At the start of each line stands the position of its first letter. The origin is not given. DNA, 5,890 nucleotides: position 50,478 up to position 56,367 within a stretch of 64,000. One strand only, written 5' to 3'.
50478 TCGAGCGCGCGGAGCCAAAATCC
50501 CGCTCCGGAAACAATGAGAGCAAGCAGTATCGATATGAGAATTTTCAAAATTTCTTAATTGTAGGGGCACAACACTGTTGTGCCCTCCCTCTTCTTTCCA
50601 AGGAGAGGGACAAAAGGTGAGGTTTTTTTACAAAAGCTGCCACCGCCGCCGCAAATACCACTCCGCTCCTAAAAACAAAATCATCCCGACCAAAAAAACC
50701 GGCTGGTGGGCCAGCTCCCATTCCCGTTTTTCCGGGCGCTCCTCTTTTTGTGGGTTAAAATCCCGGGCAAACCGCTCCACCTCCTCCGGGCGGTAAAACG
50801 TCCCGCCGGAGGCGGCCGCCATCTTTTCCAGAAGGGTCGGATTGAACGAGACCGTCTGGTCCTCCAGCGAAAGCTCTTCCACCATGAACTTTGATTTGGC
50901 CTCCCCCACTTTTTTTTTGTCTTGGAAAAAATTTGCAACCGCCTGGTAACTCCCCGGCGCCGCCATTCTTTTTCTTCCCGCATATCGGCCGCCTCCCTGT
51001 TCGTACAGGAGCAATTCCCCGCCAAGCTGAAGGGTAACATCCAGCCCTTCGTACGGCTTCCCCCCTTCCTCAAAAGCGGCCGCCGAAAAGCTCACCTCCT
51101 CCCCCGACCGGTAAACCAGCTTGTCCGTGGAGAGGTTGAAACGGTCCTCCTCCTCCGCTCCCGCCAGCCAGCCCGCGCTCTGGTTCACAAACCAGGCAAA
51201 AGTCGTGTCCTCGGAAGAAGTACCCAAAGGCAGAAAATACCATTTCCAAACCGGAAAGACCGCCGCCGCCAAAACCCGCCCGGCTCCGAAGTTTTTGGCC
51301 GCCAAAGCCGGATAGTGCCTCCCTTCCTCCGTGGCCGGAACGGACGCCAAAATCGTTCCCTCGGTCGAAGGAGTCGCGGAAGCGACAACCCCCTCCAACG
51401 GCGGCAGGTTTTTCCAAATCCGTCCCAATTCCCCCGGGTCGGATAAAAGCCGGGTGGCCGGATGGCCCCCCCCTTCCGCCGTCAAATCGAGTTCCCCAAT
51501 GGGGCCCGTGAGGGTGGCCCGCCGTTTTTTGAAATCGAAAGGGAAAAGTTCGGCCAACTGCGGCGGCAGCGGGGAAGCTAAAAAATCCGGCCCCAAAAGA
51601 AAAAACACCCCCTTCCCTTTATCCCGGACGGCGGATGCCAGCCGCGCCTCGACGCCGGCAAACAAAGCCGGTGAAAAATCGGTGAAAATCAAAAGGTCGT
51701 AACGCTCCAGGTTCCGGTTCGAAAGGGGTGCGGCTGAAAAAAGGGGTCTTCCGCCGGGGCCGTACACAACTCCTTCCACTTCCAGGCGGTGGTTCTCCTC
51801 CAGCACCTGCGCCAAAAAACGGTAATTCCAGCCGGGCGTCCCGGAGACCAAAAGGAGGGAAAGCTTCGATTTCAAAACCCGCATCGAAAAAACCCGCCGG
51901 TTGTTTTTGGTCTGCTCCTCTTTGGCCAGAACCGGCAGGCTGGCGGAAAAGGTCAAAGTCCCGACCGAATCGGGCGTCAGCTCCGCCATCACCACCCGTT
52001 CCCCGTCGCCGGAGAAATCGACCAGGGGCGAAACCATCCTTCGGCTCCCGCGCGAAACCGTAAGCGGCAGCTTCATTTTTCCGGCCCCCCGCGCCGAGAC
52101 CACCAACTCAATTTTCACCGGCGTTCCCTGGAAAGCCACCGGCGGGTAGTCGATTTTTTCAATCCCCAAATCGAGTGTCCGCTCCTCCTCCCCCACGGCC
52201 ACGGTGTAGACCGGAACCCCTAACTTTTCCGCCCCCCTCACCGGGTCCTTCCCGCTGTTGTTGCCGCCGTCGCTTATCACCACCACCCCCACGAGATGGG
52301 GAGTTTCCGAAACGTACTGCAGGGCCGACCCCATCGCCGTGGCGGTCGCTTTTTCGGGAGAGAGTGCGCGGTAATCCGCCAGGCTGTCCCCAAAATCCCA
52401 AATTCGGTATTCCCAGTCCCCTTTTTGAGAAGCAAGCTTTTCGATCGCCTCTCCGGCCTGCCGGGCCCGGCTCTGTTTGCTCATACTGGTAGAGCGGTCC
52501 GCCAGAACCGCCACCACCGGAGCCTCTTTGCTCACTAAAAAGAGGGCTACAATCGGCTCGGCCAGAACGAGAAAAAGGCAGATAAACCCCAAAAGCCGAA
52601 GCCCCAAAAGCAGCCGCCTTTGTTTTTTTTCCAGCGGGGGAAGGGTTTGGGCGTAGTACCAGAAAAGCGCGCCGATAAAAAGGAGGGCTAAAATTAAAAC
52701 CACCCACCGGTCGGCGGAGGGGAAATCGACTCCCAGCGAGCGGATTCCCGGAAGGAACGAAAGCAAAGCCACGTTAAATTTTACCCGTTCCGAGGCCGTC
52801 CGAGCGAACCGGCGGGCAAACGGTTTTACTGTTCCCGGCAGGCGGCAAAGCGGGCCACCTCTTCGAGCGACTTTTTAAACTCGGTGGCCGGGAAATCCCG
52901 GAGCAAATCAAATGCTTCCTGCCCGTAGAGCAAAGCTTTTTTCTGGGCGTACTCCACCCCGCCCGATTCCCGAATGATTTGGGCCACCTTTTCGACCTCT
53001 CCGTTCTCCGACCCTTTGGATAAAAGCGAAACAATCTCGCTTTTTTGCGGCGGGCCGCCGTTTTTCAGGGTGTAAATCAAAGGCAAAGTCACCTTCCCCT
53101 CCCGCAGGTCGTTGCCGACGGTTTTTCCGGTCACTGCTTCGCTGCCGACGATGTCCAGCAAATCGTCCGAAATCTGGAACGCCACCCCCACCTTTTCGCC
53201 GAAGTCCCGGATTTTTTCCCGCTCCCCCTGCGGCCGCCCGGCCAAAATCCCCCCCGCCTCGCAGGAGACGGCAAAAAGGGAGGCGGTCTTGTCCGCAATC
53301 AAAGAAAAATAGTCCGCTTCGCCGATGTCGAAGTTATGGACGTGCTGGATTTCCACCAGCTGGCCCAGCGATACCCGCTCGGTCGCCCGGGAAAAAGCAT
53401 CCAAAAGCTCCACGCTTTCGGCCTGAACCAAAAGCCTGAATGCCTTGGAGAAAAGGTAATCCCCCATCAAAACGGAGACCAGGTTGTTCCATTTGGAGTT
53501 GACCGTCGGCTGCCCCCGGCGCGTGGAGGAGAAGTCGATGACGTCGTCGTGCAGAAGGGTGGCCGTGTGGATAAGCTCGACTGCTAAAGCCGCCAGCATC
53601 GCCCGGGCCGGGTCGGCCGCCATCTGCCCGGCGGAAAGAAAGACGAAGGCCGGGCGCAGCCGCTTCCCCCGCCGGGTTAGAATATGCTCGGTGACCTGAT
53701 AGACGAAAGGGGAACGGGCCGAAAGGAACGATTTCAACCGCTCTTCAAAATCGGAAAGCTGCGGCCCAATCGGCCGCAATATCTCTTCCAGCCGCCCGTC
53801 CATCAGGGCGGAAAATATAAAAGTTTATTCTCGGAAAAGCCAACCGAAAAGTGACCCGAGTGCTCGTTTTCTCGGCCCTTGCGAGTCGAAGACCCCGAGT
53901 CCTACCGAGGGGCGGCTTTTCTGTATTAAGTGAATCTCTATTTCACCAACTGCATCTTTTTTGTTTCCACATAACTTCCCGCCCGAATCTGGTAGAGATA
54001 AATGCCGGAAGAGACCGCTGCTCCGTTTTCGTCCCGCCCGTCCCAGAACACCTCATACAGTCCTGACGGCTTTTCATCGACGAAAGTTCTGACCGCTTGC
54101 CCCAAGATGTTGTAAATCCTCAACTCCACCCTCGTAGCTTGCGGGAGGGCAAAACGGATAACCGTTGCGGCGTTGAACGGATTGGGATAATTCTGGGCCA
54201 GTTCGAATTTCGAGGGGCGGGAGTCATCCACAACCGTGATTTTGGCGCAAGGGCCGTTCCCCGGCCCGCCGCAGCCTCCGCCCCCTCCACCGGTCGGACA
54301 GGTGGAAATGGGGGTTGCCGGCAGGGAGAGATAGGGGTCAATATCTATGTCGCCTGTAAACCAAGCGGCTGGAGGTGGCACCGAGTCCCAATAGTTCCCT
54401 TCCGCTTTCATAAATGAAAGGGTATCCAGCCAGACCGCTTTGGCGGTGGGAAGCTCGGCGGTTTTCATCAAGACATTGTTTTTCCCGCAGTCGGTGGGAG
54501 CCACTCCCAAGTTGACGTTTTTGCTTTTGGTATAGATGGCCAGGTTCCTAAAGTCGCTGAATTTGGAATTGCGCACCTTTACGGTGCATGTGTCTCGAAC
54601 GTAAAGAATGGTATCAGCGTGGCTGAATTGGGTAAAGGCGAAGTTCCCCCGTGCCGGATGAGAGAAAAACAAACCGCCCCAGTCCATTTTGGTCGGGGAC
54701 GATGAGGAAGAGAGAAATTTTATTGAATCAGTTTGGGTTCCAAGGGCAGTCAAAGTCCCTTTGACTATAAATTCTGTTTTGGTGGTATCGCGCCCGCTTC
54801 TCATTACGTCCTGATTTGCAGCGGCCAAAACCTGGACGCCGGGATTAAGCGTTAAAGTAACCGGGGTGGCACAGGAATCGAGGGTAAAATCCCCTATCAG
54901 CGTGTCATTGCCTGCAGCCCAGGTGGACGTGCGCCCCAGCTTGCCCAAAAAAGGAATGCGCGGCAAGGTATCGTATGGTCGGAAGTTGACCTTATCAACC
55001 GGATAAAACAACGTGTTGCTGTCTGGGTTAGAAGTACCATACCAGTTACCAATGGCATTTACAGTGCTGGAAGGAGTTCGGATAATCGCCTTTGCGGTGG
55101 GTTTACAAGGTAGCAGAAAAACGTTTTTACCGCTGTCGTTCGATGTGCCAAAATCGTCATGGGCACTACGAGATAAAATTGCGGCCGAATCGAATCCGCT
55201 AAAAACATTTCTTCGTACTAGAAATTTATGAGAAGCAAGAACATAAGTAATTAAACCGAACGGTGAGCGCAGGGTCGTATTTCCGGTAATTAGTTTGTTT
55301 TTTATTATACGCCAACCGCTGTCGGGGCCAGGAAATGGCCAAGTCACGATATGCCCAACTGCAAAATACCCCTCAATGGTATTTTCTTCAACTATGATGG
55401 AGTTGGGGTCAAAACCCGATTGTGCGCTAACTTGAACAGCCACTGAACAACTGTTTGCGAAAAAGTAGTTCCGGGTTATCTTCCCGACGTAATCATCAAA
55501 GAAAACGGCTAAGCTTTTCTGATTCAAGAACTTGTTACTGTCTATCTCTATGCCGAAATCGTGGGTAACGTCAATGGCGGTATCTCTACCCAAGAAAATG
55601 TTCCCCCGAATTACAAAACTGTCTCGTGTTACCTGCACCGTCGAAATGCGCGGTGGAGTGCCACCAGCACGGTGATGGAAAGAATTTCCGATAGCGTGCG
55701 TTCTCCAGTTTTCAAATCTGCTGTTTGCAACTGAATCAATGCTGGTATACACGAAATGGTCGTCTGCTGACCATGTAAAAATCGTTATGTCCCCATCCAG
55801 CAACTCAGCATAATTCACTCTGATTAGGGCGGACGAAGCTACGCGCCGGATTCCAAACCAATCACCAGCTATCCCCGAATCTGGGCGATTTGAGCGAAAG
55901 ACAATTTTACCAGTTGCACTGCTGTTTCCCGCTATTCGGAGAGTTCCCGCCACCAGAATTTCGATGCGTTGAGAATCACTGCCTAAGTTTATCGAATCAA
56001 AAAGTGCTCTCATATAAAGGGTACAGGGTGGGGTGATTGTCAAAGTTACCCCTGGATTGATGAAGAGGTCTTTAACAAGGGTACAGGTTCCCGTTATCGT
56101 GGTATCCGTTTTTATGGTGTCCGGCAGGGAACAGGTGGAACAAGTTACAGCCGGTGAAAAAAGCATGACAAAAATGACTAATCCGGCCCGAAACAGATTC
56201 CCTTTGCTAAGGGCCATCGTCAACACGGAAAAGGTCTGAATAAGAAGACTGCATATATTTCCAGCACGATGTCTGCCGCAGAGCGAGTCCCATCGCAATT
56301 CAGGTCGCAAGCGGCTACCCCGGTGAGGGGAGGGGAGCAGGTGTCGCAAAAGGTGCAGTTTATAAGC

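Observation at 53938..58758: Three tandem cohesin-like/dockerin adaptors with a conserved frame and hypervariable patches, coupled to a T9SS-type beta-helix protein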

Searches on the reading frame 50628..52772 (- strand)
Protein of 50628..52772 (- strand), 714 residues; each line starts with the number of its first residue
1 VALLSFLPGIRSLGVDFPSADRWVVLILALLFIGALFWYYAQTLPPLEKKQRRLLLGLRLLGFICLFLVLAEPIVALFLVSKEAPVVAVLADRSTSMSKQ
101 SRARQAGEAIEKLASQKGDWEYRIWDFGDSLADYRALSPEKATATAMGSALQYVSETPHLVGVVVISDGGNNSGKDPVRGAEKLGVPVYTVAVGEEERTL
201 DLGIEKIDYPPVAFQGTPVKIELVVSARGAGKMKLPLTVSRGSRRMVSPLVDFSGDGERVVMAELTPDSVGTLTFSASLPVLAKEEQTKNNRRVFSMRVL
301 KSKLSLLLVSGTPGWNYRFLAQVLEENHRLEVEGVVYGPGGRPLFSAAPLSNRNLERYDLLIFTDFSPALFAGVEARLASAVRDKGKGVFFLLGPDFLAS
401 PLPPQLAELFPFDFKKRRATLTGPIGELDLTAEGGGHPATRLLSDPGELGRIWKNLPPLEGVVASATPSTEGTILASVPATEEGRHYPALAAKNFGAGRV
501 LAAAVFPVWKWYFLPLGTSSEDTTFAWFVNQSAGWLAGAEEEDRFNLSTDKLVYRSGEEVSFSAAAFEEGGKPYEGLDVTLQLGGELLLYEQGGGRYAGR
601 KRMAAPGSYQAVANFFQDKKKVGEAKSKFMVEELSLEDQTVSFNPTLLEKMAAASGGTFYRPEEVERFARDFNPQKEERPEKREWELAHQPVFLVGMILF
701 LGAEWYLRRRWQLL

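Call 16: search_protein_families(library=pfam, proteins=[window:50628-52772:-], max_evalue=0.01)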
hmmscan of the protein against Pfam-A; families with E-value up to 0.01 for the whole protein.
window:50628-52772:- (714 aa): 1 family
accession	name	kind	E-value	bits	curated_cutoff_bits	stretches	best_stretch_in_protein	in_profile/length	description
PF01835.25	MG2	-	0.0034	18.2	32.8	0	547-583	4-40/96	MG2 domain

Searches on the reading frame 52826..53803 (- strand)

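Call 16: search_protein_families(library=pfam, proteins=[window:52826-53803:-], max_evalue=0.01)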
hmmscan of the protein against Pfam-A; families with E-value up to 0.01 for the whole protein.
window:52826-53803:- (325 aa): 2 families
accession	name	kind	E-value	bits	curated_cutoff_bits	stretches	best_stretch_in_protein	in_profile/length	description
PF00348.22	polyprenyl_synt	-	1.4e-71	241.1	27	1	33-275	3-249/251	Polyprenyl synthetase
PF07307.16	HEPPP_synt_1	-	0.0047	17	30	1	63-141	30-103/210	Heptaprenyl diphosphate synthase (HEPPP synthase) subunit 1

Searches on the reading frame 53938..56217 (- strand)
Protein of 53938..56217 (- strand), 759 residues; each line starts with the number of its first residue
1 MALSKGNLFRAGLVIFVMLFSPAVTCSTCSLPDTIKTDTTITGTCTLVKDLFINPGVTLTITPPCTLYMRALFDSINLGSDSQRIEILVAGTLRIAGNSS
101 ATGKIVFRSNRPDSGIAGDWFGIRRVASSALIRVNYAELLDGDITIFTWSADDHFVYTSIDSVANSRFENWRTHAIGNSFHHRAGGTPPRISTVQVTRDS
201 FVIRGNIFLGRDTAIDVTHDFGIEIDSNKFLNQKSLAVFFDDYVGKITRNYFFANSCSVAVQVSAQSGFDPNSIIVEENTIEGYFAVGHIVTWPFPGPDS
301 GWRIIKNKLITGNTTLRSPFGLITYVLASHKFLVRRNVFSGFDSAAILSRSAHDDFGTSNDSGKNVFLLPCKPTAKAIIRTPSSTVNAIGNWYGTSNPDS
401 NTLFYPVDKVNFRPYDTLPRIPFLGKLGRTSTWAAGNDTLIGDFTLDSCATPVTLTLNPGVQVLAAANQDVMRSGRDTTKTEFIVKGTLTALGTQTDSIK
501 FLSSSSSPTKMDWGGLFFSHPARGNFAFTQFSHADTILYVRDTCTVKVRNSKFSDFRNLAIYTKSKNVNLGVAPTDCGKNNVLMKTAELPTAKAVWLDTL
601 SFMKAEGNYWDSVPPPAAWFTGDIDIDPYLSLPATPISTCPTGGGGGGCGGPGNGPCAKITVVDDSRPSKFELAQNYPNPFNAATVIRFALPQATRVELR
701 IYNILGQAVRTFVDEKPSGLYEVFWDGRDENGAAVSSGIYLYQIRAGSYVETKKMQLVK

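Call 3: search_protein_families(library=pfam, proteins=[window:53938-56217:-], max_evalue=1)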
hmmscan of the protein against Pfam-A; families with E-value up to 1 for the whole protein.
window:53938-56217:- (759 aa): 5 families
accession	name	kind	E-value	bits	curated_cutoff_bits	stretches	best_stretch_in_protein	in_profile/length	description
PF13860.13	FlgD_ig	-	5.2e-09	36.4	27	1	692-746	19-75/79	FlgD Ig-like domain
PF18962.6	Por_Secre_tail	-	4.8e-06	27.2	27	1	677-755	2-73/75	Secretion system C-terminal sorting domain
PF13229.12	Beta_helix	-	6.3e-05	23.1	25.9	1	178-288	39-141/158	Right handed beta helix region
PF13585.12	CHU_C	-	0.00046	20.7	27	1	692-748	24-75/86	CHU_C Type IX secretion signal domain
PF05048.19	NosD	-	0.055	13.3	23.6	1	199-273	114-190/212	Periplasmic copper-binding protein (NosD)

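Call 4: search_protein_families(library=ncbifam, proteins=[window:53938-56217:-], max_evalue=1)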
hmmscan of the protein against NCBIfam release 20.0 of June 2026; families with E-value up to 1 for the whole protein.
window:53938-56217:- (759 aa): 10 families
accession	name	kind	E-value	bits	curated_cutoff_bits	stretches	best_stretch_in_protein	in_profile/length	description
TIGR04183.1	Por_Secre_tail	domain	9e-10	38.4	23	1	677-755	2-69/72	T9SS type A sorting domain-containing protein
NF033707.1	T9SS_sortase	equivalog_domain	1.1e-09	36.5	420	1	663-754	988-1085/1095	type IX secretion system sortase PorU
NF052323.1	T9SSA_dep_M6i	equivalog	6e-07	27.8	600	1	674-759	958-1038/1043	T9SS-dependent M6-like inactivated metalloprotease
NF005176.1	PRK06655.1-1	equivalog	1.4e-05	25.1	230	1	692-754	94-157/197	flagellar hook assembly protein FlgD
NF009276.0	PRK12633.1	equivalog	0.00043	20.1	383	1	689-746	122-181/234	flagellar basal body rod modification protein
NF038113.1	T9SSA_dep_M36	equivalog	0.0034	15.6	885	1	672-755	791-866/869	T9SS-dependent M36 family metallopeptidase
NF009452.0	PRK12812.1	equivalog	0.0082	15.4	258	1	696-743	153-203/289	flagellar basal body rod modification protein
NF009453.0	PRK12813.1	equivalog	0.044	13.3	264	1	693-746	122-173/223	flagellar basal body rod modification protein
NF052228.1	T9SS_PorZ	equivalog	0.07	11.5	260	1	699-744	699-740/757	type IX secretion system anionic LPS delivery protein PorZ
NF053608.1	Lsa66_OmpA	equivalog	0.14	10.5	700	1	722-746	204-228/581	fibronectin-binding adhesin Lsa66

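Call 85: search_solved_structures(query=window:53938-56217:-, max_evalue=1)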
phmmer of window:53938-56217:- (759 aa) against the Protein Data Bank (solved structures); distinct sequences matched with E-value up to 1: 0.
